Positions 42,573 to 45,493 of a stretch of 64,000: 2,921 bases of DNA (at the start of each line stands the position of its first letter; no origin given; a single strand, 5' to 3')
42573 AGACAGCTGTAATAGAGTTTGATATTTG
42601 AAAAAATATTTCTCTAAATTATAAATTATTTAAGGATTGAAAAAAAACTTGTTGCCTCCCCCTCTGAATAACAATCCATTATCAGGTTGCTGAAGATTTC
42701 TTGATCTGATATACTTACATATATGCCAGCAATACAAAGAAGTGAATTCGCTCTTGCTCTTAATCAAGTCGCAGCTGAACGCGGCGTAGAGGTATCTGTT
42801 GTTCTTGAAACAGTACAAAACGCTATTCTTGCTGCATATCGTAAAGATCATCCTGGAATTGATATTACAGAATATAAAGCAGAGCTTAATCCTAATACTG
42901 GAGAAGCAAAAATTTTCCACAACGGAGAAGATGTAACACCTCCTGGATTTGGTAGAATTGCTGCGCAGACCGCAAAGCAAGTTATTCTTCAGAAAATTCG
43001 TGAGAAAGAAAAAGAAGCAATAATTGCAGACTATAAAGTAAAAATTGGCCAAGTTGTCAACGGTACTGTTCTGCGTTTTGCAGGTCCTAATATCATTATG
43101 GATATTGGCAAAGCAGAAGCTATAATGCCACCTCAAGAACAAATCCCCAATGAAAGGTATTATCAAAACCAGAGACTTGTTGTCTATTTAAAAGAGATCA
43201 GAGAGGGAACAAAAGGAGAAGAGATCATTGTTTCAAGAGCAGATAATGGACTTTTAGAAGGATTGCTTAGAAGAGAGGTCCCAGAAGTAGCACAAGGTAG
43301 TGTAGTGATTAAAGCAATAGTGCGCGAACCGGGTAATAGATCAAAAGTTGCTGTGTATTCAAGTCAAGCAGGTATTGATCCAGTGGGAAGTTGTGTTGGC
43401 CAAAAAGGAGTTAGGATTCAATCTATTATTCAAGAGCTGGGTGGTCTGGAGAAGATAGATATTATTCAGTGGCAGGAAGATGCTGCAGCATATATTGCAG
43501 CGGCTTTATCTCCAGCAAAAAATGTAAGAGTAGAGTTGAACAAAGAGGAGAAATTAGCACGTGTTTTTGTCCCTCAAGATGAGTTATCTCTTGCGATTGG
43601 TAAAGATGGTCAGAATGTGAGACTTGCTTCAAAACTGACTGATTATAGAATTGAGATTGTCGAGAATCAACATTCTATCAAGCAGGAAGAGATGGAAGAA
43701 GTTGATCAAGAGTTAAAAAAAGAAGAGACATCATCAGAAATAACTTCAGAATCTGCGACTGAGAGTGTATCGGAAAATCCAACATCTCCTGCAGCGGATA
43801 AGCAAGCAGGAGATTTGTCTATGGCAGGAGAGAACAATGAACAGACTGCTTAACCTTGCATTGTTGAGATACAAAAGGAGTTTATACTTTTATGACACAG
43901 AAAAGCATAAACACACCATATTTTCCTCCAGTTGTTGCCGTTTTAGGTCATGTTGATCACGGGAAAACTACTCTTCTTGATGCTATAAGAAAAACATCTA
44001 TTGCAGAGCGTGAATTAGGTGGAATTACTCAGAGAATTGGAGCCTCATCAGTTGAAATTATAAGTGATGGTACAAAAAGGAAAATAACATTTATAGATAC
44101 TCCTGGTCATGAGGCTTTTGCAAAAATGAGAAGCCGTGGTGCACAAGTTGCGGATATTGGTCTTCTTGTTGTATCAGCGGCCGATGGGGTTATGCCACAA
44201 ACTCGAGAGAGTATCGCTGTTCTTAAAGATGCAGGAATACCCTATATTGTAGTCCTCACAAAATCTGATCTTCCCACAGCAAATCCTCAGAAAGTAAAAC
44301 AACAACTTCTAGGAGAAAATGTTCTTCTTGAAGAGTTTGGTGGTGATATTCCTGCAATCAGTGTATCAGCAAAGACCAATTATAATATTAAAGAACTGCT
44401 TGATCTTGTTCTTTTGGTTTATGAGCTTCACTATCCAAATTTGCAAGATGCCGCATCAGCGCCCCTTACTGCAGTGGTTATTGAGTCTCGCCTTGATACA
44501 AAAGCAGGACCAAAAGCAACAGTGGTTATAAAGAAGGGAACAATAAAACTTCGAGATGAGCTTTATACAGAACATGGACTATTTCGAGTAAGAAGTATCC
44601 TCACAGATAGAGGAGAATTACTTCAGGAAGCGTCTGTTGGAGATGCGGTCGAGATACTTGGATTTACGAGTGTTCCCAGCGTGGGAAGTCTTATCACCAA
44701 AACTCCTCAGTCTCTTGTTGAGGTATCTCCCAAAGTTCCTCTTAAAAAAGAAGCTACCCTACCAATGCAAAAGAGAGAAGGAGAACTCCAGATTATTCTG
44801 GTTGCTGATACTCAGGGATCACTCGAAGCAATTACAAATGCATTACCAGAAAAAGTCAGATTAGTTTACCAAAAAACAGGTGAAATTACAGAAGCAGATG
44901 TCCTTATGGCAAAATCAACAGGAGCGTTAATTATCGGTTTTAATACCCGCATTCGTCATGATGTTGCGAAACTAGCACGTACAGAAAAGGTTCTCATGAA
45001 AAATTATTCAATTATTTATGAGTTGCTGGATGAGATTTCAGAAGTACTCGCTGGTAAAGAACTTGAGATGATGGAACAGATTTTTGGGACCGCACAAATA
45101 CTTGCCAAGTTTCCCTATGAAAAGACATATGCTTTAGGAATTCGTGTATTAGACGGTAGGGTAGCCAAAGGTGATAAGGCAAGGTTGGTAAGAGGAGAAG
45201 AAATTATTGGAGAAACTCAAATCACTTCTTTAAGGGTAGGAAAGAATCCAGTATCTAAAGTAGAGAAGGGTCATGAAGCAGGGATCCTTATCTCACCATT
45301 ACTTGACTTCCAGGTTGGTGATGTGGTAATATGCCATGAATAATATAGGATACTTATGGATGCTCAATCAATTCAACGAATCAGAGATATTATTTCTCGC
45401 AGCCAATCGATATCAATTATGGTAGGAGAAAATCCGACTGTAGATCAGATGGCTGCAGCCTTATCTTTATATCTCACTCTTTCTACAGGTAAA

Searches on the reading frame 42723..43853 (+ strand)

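Call 10: search_protein_families(library=pfam, proteins=[window:42723-43853:+], max_evalue=0.001)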
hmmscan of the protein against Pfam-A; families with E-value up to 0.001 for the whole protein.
window:42723-43853:+ (376 aa): 5 families
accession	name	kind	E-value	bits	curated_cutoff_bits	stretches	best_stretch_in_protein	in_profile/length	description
PF13184.12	KH_5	-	2.1e-26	92.3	27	1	203-271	1-68/69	NusA-like KH domain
PF08529.16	NusA_N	-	4.6e-16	59.6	23.8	2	8-67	1-58/119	NusA N-terminal domain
PF23095.1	KH_NusA_C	-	1.9e-05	25.1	34.2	1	288-315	10-37/59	Transcription termination/antitermination protein NusA, KH domain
PF07650.23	KH_2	-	3.8e-05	23.9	22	0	257-317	5-65/78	KH domain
PF00013.35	KH_1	-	0.00019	21.6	21.5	0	280-318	3-42/66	KH domain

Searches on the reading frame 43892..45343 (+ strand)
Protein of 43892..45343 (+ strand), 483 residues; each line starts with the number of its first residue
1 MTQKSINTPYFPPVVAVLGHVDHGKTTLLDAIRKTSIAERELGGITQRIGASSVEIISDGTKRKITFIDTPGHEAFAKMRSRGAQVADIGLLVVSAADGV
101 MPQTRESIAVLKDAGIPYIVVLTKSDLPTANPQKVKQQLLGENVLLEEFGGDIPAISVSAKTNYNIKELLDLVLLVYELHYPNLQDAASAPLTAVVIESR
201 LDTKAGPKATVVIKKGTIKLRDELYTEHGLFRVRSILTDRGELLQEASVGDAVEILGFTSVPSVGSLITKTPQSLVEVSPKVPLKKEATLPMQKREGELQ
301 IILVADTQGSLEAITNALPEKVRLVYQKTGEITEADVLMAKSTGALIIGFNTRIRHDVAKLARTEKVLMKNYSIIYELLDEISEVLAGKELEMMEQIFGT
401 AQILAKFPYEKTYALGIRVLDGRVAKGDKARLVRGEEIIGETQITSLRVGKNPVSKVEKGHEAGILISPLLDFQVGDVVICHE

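Call 10: search_protein_families(library=pfam, proteins=[window:43892-45343:+], max_evalue=0.001)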
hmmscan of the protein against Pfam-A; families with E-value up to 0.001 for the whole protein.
window:43892-45343:+ (483 aa): 7 families
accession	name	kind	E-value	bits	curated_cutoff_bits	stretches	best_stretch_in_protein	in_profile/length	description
PF00009.33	GTP_EFTU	-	2.5e-38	132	26.5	1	15-174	6-183/188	Elongation factor Tu GTP binding domain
PF11987.13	IF-2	-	3.3e-24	85.5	27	1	294-382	22-116/117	Translation-initiation factor 2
PF22042.2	EF-G_D2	-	8e-13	48.8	27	1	191-268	1-81/84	Elongation factor G domain 2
PF01926.29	MMR_HSR1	-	2.6e-10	40.8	21.9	1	15-124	2-113/113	50S ribosome-binding GTPase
PF03144.31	GTP_EFTU_D2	-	1.8e-09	38.3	30.3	1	416-479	5-72/73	Elongation factor Tu domain 2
PF00071.28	Ras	-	2e-06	27.9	21.6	1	15-172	2-155/162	Ras family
PF00350.29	Dynamin_N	-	2e-05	25.1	27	0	15-49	1-35/168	Dynamin family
